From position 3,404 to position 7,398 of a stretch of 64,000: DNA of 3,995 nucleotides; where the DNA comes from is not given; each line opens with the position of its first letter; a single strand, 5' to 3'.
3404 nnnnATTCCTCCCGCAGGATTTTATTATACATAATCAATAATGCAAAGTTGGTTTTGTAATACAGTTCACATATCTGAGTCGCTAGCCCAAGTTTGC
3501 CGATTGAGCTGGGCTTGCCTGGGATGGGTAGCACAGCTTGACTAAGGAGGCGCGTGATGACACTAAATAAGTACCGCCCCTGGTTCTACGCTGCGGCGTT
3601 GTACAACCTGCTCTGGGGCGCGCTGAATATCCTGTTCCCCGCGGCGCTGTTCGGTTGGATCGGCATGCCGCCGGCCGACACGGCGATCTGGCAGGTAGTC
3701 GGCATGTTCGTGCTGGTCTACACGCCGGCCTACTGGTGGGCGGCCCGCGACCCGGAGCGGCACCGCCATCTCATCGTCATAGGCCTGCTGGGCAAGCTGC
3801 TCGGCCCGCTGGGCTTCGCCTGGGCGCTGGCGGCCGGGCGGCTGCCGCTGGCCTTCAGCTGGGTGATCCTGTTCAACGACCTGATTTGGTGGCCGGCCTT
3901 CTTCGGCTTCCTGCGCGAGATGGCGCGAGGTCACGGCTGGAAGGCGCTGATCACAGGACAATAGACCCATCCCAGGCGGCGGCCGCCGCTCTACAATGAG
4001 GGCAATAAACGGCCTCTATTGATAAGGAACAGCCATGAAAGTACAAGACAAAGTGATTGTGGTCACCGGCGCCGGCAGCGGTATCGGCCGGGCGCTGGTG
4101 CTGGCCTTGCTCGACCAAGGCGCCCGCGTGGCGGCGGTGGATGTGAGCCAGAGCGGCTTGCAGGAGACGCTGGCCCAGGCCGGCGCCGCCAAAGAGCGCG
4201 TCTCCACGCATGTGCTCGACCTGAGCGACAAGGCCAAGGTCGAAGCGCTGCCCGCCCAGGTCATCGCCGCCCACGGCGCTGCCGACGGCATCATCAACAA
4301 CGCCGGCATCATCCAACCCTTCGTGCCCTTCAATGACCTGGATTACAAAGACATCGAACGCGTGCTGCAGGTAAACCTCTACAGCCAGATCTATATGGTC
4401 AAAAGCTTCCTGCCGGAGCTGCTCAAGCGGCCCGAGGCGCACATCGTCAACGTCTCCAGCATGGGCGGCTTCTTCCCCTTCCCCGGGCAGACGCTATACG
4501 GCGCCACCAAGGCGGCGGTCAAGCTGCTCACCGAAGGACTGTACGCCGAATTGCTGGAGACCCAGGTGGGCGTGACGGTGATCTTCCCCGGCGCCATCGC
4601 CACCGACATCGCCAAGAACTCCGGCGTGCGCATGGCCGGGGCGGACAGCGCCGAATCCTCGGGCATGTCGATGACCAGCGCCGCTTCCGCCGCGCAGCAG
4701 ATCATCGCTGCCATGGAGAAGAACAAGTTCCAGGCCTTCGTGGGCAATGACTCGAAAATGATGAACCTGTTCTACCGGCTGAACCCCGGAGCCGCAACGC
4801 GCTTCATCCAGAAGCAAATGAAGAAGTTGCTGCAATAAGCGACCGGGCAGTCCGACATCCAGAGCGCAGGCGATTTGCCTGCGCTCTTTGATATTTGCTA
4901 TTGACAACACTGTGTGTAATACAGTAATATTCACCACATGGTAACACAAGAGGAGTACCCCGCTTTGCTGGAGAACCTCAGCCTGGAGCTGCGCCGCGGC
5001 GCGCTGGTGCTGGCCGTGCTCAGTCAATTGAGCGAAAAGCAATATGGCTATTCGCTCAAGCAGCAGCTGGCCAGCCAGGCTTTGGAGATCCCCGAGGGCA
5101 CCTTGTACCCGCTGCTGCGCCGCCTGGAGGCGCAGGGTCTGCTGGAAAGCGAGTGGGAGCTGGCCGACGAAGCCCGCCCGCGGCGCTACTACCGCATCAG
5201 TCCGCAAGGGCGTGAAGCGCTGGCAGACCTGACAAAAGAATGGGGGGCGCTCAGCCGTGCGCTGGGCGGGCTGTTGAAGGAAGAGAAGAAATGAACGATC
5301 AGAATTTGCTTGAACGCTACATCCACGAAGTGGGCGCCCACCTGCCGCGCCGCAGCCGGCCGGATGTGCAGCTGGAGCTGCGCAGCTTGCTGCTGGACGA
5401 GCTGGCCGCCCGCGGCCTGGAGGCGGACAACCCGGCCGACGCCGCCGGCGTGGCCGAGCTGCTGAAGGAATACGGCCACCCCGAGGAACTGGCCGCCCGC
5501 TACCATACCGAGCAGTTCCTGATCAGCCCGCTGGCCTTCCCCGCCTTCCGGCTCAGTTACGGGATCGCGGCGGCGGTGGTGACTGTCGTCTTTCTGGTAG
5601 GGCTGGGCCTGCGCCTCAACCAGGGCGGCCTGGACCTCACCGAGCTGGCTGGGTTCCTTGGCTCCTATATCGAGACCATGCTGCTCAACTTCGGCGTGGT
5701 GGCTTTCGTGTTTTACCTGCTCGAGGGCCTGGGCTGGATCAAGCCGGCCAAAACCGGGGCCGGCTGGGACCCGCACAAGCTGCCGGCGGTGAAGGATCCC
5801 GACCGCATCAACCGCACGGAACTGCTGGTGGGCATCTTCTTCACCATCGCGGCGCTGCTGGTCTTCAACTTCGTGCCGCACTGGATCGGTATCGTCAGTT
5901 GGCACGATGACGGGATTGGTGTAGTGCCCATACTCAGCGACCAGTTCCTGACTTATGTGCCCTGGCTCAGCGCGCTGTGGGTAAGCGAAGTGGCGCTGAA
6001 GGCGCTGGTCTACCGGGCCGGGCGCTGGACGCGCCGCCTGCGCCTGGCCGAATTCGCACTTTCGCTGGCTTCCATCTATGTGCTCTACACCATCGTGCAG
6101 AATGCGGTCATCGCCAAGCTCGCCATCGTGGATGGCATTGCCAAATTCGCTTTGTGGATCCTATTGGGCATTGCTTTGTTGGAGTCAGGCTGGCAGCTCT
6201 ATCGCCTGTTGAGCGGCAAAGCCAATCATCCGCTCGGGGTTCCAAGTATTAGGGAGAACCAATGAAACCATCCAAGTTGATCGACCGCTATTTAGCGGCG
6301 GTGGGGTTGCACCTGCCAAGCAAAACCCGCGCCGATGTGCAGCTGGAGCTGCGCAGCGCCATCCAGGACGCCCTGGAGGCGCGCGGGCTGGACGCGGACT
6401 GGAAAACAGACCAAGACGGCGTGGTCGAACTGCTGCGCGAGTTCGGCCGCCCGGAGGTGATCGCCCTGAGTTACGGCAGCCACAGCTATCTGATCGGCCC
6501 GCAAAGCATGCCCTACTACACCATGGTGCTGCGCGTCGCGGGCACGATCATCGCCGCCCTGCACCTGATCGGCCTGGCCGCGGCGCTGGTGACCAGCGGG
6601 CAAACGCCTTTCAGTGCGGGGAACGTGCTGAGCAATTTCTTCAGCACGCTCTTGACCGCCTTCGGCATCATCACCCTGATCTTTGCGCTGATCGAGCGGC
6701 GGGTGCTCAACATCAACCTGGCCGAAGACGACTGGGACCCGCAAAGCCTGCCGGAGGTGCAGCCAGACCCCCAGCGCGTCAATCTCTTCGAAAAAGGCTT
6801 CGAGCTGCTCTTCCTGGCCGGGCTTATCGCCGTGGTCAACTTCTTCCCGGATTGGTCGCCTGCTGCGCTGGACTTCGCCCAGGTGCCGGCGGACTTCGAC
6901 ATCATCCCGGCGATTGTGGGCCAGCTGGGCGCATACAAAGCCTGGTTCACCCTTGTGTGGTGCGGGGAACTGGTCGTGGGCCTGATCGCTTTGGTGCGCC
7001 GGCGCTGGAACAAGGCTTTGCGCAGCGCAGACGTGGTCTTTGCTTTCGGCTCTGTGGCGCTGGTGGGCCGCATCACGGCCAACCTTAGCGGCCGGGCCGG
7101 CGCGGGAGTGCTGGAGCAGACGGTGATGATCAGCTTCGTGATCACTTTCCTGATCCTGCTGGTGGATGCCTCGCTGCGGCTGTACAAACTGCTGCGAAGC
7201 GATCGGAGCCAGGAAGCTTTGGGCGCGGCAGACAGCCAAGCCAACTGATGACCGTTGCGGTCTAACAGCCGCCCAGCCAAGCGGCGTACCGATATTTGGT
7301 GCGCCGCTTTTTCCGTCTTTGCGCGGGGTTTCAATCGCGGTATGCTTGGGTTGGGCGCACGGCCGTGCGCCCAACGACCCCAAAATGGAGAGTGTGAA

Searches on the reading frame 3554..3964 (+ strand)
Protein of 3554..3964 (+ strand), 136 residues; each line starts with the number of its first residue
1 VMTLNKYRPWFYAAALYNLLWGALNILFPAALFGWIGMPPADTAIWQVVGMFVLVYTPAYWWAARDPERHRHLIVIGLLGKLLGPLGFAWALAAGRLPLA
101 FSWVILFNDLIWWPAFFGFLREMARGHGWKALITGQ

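Call 22: search_protein_families(library=pfam, proteins=[window:3554-3964:+], max_evalue=0.001)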
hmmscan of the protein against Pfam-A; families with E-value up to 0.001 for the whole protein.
window:3554-3964:+ (136 aa): 0 families

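Call 76: search_protein_families(library=padloc, proteins=[window:3554-3964:+], max_evalue=0.01)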
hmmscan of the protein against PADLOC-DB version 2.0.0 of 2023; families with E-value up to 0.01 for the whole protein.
window:3554-3964:+ (136 aa): 0 families

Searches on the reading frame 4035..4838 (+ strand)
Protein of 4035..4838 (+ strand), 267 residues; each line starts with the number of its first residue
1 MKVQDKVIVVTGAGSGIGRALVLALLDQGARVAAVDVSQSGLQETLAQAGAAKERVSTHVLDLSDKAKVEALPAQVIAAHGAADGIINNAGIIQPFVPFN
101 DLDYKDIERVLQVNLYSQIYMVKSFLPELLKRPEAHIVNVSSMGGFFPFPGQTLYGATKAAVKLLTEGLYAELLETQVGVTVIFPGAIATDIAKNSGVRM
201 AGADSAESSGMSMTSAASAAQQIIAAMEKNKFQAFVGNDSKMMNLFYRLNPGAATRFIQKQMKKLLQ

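Call 22: search_protein_families(library=pfam, proteins=[window:4035-4838:+], max_evalue=0.001)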
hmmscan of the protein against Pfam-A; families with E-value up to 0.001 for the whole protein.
window:4035-4838:+ (267 aa): 5 families
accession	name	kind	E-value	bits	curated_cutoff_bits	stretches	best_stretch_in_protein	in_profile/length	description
PF00106.31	adh_short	-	4.5e-53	180.1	26.6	1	6-196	1-190/195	short chain dehydrogenase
PF13561.12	adh_short_C2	-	1.4e-35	123.4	27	1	12-197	1-185/236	Enoyl-(Acyl carrier protein) reductase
PF08659.16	KR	-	5.9e-13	49.6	22.6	1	8-163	3-157/180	KR domain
PF01370.27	Epimerase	-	1.1e-05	25.4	20.9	1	8-95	1-77/240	NAD dependent epimerase/dehydratase family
PF23441.1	SDR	-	0.00031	20.6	27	1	4-197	6-203/258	SDR-like rossmann domain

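Call 33: find_related_loci(query=window:4035-4838:+, collection=genome_contigs, flank=10000)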
Query window:4035-4838:+ (267 aa) in genome_contigs; peptide patterns used: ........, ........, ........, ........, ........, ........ (x = any residue, [..] = any of these).
397 stretches matched a pattern; 184 encode a relative of the query (tblastn E <= 1e-3); the best 80 are kept; 80 distinct loci.
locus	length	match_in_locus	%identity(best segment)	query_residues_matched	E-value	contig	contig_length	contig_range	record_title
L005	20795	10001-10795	82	1-266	9e-136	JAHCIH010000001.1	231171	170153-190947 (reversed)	MAG: Anaerolineales bacterium isolate TGS_CHL7 CHL7_1, whole genome shotgun sequence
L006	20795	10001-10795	70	1-266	3e-123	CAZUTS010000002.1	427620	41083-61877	MAG TPA_asm: uncultured Anaerolineaceae bacterium isolate binchicken_co179_61 genome assembly, contig: NODE_64_length_42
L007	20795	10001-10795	70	1-266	4e-122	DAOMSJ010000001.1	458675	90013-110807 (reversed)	MAG TPA_asm: Anaerolineales bacterium isolate AMR_MDS_5785 NODE_3_length_458675_cov_9.623577, whole genome shotgun seque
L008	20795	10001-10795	68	1-266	7e-121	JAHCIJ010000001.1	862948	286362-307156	MAG: Anaerolineales bacterium isolate TGS_CHL6 CHL6_1, whole genome shotgun sequence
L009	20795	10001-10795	67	1-266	1e-114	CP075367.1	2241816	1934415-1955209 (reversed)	MAG: Anaerolineales bacterium isolate ACE_CHL1 chromosome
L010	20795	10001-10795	67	1-266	1e-114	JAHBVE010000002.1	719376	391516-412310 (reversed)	MAG: Anaerolineales bacterium isolate ACE_CHL7 CHL7_2, whole genome shotgun sequence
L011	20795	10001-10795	62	1-266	2e-110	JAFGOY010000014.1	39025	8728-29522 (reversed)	MAG: Anaerolineae bacterium isolate Zod_Metabat.663 k87_1925603, whole genome shotgun sequence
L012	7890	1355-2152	62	1-266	9e-107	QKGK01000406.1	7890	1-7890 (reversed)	MAG: Chloroflexi bacterium isolate SZUA-526 scaffold_37762, whole genome shotgun sequence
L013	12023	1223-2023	61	1-266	1e-104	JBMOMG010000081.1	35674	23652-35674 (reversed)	MAG: Actinomycetota bacterium isolate Betzabe_MAG044 MAG044_81, whole genome shotgun sequence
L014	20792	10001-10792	62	1-267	1e-103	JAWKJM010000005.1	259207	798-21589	MAG: Candidatus Nanopelagicales bacterium isolate BC1.147 BC1.147.fa-5, whole genome shotgun sequence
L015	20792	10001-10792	62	1-266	1e-103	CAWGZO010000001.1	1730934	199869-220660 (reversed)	MAG: uncultured Actinomycetota bacterium isolate MFD09730.bin.2.34 genome assembly, contig: contig_10792, whole genome s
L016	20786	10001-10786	59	1-266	8e-103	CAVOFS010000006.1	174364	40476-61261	MAG: uncultured Actinomycetota bacterium isolate MFD10113.bin.3.55 genome assembly, contig: contig_33685, whole genome s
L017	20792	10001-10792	59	1-266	2e-102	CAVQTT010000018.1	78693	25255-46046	MAG: uncultured Chloroflexia bacterium isolate MFD09964.bin.2.132 genome assembly, contig: contig_535, whole genome shot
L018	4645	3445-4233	61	1-266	2e-102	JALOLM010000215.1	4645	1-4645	MAG: Candidatus Nanopelagicales bacterium isolate Prado025 scaffold_41150, whole genome shotgun sequence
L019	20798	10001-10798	58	1-266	8e-102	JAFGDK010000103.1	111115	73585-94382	MAG: Anaerolineales bacterium isolate Zod_Metabat.1173 k87_9496246, whole genome shotgun sequence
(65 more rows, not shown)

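Call 40: search_protein_families(library=pfam, proteins=[L005:7079-7897:-, L005:6590-6931:-, L005:3959-6433:-, L005:3202-3792:-, L005:2595-3251:-, L005:1447-2556:+, L005:91-1434:+, L005:8243-9652:+], max_evalue=0.001)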
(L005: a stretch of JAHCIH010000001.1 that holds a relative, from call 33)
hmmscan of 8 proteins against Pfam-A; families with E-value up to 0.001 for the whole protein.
L005:7079-7897:- (272 aa): 0 families

L005:6590-6931:- (113 aa): 1 family
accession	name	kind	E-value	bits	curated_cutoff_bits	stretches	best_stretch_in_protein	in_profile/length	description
PF01850.27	PIN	-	0.00062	20.8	23.6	1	13-70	49-100/120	PIN domain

L005:3959-6433:- (824 aa): 26 families (the best 25 are shown)
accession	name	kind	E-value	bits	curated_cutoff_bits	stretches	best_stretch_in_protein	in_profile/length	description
PF07724.20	AAA_2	-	1.1e-68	230.9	27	1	539-711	1-166/166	AAA domain (Cdc48 subfamily)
PF17871.7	AAA_lid_9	-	5.6e-34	116.6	22.8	1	347-448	1-102/104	AAA lid domain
PF10431.15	ClpB_D2-small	-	4e-30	104.1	21.9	1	717-797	1-81/81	C-terminal, D2-small domain, of ClpB protein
PF02861.25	Clp_N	-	3.6e-27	94.7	20.7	2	98-150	1-53/53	Clp amino terminal domain, pathogenicity island component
PF00004.35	AAA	-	6.5e-22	78.8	21.2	2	208-320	2-109/131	ATPase family associated with various cellular activities (AAA)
PF07728.20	AAA_5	-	1.8e-17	64.1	22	1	544-664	2-124/139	AAA domain (dynein-related subfamily)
PF13191.12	AAA_16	-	3.3e-12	47.7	32.6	1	185-244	2-63/167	AAA ATPase domain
PF13401.12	AAA_22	-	5.9e-11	43.2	27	1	543-639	7-110/130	AAA domain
PF00158.32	Sigma54_activat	-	4.3e-10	40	20.2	1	543-652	24-133/168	Sigma-54 interaction domain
PF13173.12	AAA_14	-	9.2e-08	32.6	27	0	545-640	6-88/129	AAA domain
PF01637.24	ATPase_2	-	3.1e-07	30.9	33.2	0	188-291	4-125/225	ATPase domain predominantly from Archaea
PF13521.12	AAA_28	-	1.8e-06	28.7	27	0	544-564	2-22/164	AAA domain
PF20720.3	nSTAND3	-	1.9e-06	28.1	27.2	0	544-582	20-58/155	Novel STAND NTPase 3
PF03193.22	RsgA_GTPase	-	4.9e-06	26.9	30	0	544-587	109-149/174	RsgA GTPase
PF12775.13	AAA_7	-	1.4e-05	25.1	25.8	0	199-233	28-62/181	P-loop containing dynein motor region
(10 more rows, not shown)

L005:3202-3792:- (196 aa): 2 families
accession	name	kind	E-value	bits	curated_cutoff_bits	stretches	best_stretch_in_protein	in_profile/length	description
PF00440.29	TetR_N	-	1.5e-12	47.5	24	1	16-60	1-45/47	Bacterial regulatory proteins, tetR family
PF16859.10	TetR_C_11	-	1e-06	29.5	32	1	78-161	4-92/113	Tetracyclin repressor-like, C-terminal domain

L005:2595-3251:- (218 aa): 1 family
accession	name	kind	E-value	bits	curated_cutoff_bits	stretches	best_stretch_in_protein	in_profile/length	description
PF13787.11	HXXEE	-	3.1e-14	54.1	25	1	65-175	1-113/114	Protein of unknown function with HXXEE motif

L005:1447-2556:+ (369 aa): 4 families
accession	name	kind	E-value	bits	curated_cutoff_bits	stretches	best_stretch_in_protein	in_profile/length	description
PF17210.9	SdrD_B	-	1.5e-08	35.2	29.7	1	131-202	6-78/112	SdrD B-like domain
PF13620.12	CarboxypepD_reg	-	1.7e-05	25.5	32.3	1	147-191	12-58/82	Carboxypeptidase regulatory-like domain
PF07495.19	Y_Y_Y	-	4.8e-05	23.6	26.6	0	90-115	32-57/65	Y_Y_Y domain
PF24421.1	Ig_J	-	6e-05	23.5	29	0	94-121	74-101/104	Tip attachment protein J, Ig-like domain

L005:91-1434:+ (447 aa): 0 families

L005:8243-9652:+ (469 aa): 1 family
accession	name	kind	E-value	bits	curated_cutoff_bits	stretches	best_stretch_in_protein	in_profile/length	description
PF13481.12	AAA_25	-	3.5e-30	105.5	27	1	111-313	16-194/195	AAA domain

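Call 76: search_protein_families(library=padloc, proteins=[L005:7079-7897:-, L005:6590-6931:-, L005:8243-9652:+], max_evalue=0.01)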
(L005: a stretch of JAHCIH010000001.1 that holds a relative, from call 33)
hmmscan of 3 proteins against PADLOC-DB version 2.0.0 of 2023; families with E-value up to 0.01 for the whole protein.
L005:7079-7897:- (272 aa): 0 families

L005:6590-6931:- (113 aa): 0 families

L005:8243-9652:+ (469 aa): 0 families

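Call 79: find_homologous_proteins(query=L005:8243-9652:+, max_evalue=1e-20)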
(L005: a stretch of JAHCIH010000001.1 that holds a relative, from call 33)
Query L005:8243-9652:+ (469 aa): 33 proteins with E <= 1e-20 among 8000 candidates.
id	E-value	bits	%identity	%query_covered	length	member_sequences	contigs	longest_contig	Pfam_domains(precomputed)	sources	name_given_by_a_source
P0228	3.9e-295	997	100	97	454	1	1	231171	PF13481.13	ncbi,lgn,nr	ncbi:MAG: AAA family ATPase [Anaerolineales bacterium]|nr:AAA family ATPase [Anaerolineales bacteriu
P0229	2.8e-209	714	79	93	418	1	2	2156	PF13481.13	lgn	-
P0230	9.9e-202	689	74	89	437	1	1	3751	PF13481.13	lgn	-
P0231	4.7e-175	601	67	94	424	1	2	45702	PF13481.13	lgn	-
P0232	7.3e-174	597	67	94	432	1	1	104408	PF13481.13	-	-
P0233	2.6e-166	572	85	51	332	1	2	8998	PF13481.13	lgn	-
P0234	1.0e-145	504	53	94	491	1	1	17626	PF09339.17,PF13481.13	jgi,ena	-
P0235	4.8e-129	449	51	93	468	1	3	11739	PF13481.13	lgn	-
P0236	6.0e-109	383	50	91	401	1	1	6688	PF13481.13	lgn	-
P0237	5.4e-103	363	48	91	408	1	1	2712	PF13481.13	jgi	jgi:hypothetical protein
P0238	2.2e-101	358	46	90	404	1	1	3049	PF13481.13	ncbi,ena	-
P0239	1.8e-97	345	43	93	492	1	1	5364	PF13481.13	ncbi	-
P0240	3.8e-97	344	49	90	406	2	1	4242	PF13481.13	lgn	-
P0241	4.7e-96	341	49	90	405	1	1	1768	PF13481.13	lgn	-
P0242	4.3e-95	337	41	93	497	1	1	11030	PF13481.13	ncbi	-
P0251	4.4e-67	245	37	95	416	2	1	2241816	PF13481.13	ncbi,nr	ncbi:MAG: AAA family ATPase [Anaerolineales bacterium]|nr:MAG: AAA family ATPase [Anaerolineales bac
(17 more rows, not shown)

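Call 80: find_encoding_contigs(protein=P0231, flank=8000, max_places=1)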
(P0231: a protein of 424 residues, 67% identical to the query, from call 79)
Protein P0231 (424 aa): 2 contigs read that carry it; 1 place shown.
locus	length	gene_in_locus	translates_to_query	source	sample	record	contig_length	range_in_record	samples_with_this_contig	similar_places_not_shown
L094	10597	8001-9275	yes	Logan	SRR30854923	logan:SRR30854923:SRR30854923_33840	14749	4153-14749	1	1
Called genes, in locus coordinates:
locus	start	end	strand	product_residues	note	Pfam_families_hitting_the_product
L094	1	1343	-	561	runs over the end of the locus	PF27054:Beta_methylindole_red_C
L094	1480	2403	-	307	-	-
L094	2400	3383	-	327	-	-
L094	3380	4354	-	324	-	-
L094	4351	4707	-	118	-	PF03551:PadR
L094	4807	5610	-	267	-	PF00106:adh_short, PF01370:Epimerase (weak), PF08659:KR, PF13561:adh_short_C2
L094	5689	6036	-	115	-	-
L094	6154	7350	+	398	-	PF06114:Peptidase_M78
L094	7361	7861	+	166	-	PF14367:DUF4411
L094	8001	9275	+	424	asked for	PF13481:AAA_25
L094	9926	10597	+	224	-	?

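Call 81: find_encoding_contigs(protein=P0251, flank=8000, max_places=1)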
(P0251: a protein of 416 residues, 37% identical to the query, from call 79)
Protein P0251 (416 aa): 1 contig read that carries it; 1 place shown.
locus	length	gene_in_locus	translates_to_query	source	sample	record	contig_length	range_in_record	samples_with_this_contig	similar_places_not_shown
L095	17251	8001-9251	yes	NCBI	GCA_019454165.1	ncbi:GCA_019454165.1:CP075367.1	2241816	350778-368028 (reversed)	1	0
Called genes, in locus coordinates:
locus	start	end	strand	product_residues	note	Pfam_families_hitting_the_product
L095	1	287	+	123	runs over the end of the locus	PF01127:Sdh_cyt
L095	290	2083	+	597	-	PF00890:FAD_binding_2, PF01266:DAO, PF03486:HI0933_like (faint), PF07992:Pyr_redox_2 (faint), PF02910:Succ_DH_flav_C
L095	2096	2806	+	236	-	PF13085:Fer2_3, PF13237:Fer4_10, PF13183:Fer4_8, PF13534:Fer4_17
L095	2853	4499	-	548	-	PF04203:Sortase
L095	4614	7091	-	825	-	PF02861:Clp_N, PF00004:AAA, PF13191:AAA_16 (weak), PF17871:AAA_lid_9, PF07724:AAA_2, PF00004:AAA, PF07728:AAA_5, PF10431:ClpB_D2-small, +10 more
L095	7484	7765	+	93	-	-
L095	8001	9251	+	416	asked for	PF13481:AAA_25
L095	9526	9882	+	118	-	PF03551:PadR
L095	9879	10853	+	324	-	-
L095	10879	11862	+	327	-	-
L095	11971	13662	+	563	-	PF27054:Beta_methylindole_red_C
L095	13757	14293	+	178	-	PF01625:PMSR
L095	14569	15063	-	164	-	PF00156:Pribosyltran (weak)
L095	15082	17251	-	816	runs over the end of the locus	PF17764:PriA_3primeBD, PF00270:DEAD, PF04851:ResIII, PF00271:Helicase_C (weak), PF18074:PriA_C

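Call 82: find_encoding_contigs(protein=P0234, flank=8000, max_places=1)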
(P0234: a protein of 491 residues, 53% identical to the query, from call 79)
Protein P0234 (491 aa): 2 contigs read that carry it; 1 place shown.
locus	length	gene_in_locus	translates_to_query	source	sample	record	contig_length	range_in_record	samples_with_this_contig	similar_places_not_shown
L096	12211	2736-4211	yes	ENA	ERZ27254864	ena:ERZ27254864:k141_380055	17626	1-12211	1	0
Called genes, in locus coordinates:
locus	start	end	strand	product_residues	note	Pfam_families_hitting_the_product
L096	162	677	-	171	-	-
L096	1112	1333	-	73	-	-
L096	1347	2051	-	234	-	-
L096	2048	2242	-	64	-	-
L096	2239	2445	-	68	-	-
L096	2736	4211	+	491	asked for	PF13481:AAA_25, PF09339:HTH_IclR (faint)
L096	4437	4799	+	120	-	PF03551:PadR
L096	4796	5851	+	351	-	-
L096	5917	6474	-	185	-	-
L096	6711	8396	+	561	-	PF27054:Beta_methylindole_red_C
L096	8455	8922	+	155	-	PF00582:Usp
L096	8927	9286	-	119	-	PF00190:Cupin_1 (weak), PF07883:Cupin_2, PF02311:AraC_binding (faint)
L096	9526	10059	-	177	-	PF04519:Bactofilin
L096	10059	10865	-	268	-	PF00106:adh_short, PF13561:adh_short_C2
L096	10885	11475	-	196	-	PF02245:Pur_DNA_glyco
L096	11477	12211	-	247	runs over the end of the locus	PF00702:Hydrolase, PF12710:HAD (faint), PF13419:HAD_2, PF13242:Hydrolase_like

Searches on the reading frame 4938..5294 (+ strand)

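Call 22: search_protein_families(library=pfam, proteins=[window:4938-5294:+], max_evalue=0.001)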
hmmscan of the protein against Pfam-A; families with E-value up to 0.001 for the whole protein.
window:4938-5294:+ (118 aa): 2 families
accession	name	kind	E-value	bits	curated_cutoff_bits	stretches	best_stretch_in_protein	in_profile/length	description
PF03551.20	PadR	-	2.7e-20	72.6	27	1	24-96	1-74/75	Transcriptional regulator PadR-like family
PF13601.12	HTH_34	-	0.00017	22.1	27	1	43-100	18-74/80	Winged helix DNA-binding domain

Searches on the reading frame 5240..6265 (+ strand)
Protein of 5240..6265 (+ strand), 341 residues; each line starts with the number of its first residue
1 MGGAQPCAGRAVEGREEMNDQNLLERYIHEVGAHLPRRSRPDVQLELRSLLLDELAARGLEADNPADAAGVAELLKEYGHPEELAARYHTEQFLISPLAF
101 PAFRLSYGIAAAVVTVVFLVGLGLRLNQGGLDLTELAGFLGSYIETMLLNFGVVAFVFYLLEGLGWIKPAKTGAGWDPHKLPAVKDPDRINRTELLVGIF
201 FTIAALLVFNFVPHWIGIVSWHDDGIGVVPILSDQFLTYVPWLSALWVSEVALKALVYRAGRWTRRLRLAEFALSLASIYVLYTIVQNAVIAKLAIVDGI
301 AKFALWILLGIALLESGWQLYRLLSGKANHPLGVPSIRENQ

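Call 22: search_protein_families(library=pfam, proteins=[window:5240-6265:+], max_evalue=0.001)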
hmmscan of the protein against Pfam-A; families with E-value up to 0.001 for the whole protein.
window:5240-6265:+ (341 aa): 1 family
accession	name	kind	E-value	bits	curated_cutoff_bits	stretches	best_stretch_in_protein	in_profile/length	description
PF22564.2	HAAS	-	8.3e-05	23.3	27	1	27-86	2-54/55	HAAS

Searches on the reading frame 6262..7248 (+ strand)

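Call 22: search_protein_families(library=pfam, proteins=[window:6262-7248:+], max_evalue=0.001)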
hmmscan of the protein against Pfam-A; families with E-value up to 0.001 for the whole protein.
window:6262-7248:+ (328 aa): 1 family
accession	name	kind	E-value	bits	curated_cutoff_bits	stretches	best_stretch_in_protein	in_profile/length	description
PF22564.2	HAAS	-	1.3e-05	25.9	27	1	10-68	2-53/55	HAAS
